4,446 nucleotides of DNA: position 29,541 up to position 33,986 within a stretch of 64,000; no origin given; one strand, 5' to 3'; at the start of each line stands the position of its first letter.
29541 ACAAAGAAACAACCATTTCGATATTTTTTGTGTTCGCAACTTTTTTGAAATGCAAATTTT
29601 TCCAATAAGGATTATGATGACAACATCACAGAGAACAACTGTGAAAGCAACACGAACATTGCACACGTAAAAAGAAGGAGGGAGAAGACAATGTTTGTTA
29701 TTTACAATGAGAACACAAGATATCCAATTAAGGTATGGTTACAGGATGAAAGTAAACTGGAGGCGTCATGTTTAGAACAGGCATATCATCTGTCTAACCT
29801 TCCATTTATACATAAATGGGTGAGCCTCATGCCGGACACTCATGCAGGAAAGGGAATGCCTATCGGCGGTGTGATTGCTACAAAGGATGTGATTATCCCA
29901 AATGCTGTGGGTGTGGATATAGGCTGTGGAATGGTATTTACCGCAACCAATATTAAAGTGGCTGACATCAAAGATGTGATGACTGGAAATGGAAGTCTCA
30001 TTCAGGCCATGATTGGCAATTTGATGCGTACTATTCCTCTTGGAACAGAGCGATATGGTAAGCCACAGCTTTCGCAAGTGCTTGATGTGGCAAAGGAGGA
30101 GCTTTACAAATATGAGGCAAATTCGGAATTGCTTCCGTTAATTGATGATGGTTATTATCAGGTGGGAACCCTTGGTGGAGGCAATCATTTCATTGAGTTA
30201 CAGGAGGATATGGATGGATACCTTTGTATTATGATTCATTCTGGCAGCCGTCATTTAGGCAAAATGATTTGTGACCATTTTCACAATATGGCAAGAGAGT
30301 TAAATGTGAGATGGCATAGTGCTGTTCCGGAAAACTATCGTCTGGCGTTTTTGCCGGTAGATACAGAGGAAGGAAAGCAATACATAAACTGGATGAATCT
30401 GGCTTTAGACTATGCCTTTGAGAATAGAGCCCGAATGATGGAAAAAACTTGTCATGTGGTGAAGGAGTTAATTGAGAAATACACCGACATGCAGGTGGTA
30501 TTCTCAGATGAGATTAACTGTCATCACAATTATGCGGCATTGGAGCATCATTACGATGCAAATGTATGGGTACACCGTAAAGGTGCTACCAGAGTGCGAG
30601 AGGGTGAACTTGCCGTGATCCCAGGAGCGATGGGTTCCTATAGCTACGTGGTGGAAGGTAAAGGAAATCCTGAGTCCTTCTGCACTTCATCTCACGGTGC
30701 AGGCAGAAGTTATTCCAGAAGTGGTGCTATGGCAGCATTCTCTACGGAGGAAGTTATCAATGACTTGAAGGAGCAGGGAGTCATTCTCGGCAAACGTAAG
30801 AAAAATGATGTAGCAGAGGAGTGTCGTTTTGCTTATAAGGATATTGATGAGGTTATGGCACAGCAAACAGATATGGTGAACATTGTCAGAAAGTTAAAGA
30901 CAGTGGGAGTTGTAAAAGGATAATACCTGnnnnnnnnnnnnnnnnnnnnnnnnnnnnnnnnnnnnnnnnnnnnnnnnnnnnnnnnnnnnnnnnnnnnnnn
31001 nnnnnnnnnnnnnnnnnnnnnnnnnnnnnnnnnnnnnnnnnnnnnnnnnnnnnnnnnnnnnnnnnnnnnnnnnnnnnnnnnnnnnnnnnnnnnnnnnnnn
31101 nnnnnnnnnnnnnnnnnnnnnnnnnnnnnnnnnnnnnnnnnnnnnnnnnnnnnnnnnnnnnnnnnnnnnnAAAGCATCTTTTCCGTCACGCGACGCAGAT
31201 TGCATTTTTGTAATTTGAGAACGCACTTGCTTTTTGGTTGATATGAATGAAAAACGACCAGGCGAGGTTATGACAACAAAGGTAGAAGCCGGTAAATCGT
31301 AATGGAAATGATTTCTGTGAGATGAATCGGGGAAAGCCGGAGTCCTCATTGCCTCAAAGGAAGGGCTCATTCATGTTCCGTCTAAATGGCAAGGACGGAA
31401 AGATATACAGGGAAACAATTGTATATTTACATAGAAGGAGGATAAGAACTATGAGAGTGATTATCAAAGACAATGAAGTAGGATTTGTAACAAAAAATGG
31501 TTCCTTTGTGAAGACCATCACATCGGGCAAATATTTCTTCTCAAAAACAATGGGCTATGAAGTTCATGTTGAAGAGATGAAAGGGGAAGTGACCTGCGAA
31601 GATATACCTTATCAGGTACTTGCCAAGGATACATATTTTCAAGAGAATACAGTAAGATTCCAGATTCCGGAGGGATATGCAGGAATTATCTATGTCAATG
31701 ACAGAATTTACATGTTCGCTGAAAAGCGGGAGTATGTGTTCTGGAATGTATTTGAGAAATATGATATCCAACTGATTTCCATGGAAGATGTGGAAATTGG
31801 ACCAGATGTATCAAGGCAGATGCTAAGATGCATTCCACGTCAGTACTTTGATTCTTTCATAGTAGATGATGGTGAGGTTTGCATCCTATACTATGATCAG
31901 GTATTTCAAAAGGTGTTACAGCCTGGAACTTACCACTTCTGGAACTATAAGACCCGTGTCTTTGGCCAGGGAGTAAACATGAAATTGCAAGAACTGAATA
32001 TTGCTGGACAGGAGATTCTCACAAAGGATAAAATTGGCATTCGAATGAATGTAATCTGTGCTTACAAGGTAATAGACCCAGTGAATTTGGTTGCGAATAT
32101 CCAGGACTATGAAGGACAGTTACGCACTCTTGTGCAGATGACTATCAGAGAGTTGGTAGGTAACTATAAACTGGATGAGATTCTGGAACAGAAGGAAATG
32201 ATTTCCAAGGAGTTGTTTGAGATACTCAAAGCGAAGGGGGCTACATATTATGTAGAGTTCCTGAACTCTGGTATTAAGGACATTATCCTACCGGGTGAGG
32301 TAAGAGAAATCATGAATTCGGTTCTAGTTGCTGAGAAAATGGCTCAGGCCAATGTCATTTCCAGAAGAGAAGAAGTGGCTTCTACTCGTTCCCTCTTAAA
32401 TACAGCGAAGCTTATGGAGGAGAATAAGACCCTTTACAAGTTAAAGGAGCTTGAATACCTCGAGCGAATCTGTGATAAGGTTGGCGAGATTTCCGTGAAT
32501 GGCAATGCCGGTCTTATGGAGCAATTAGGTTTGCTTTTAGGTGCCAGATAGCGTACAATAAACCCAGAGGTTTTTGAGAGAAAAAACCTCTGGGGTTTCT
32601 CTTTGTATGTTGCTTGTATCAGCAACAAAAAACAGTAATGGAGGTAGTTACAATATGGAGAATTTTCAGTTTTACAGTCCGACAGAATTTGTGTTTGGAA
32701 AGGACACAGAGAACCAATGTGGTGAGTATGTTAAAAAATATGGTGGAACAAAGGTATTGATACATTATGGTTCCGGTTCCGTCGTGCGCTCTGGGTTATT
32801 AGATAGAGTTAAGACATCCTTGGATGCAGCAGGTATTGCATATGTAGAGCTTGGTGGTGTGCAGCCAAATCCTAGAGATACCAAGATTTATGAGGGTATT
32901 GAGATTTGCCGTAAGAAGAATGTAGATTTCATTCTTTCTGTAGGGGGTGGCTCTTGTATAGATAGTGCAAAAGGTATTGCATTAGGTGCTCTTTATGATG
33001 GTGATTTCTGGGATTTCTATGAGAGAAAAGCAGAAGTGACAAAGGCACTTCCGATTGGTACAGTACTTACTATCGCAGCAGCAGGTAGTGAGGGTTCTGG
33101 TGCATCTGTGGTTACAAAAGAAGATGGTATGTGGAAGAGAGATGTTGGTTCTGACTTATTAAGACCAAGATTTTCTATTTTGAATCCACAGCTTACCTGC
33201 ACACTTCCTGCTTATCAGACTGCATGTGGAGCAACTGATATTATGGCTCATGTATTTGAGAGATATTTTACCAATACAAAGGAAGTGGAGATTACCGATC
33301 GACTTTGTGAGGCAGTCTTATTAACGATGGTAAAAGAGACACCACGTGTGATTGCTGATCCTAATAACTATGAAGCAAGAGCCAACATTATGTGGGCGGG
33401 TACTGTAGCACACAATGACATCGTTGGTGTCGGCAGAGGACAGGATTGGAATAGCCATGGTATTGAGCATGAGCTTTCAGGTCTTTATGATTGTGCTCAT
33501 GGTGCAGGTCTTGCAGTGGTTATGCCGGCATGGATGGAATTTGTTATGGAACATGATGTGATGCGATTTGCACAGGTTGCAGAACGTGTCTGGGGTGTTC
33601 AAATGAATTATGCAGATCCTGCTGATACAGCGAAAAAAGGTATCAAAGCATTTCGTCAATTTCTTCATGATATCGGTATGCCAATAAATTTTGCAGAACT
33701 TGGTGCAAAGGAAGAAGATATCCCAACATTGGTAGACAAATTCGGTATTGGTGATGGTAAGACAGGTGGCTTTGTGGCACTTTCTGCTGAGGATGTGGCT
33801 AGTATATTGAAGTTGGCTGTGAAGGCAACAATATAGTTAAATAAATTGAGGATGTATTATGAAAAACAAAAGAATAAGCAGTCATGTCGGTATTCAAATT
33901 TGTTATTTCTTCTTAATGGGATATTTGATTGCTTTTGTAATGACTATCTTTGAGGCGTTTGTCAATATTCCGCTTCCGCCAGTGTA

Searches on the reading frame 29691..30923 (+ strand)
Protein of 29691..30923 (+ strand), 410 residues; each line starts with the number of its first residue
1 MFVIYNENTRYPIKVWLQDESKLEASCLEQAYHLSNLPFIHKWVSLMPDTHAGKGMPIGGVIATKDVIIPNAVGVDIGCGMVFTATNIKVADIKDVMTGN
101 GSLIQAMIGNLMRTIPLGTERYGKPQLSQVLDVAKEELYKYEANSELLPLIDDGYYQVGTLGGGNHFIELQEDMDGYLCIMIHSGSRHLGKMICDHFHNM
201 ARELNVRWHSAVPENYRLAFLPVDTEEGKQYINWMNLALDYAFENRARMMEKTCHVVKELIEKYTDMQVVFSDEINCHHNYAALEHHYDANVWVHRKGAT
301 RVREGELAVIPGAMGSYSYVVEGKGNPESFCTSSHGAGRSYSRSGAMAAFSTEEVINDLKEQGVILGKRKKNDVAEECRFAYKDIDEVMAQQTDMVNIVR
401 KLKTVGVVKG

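Call 49: search_protein_families(library=pfam, proteins=[window:29691-30923:+], max_evalue=0.00001)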
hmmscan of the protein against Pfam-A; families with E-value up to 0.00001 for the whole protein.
window:29691-30923:+ (410 aa): 1 family
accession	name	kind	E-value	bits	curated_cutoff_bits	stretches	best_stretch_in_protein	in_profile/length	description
PF01139.22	RtcB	-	3.4e-110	369.6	27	1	30-410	1-426/426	tRNA-splicing ligase RtcB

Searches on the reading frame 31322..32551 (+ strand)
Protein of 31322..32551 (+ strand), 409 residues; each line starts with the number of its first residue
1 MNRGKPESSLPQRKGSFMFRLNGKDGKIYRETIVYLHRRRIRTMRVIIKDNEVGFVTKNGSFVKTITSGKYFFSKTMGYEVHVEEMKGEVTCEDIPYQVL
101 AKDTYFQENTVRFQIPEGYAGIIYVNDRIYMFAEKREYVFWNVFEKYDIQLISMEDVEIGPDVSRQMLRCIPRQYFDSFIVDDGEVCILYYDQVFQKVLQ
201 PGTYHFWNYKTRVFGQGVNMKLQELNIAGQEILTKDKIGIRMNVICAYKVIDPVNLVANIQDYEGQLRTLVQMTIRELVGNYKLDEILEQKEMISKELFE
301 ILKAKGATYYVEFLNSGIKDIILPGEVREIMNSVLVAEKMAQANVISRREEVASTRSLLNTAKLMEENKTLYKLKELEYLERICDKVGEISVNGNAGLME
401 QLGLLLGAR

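Call 49: search_protein_families(library=pfam, proteins=[window:31322-32551:+], max_evalue=0.00001)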
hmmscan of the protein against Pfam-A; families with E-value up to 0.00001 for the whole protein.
window:31322-32551:+ (409 aa): 1 family
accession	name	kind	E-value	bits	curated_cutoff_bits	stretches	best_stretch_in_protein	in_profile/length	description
PF01145.31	Band_7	-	1.2e-28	100.7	23.6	1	180-351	2-175/176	SPFH domain / Band 7 family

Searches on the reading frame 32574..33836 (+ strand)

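Call 49: search_protein_families(library=pfam, proteins=[window:32574-33836:+], max_evalue=0.00001)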
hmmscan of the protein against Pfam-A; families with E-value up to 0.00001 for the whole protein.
window:32574-33836:+ (420 aa): 3 families
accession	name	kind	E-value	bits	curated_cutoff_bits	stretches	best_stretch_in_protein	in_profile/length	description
PF00465.25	Fe-ADH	-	4.6e-44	150.4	31.3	1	36-205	1-168/168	Iron-containing alcohol dehydrogenase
PF25137.1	ADH_Fe_C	-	6.1e-37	127.6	27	1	216-415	1-193/194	Fe-containing alcohol dehydrogenase family, C-terminal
PF13685.12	Fe-ADH_2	-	9.6e-09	35.8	28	1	41-136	2-94/149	Iron-containing alcohol dehydrogenase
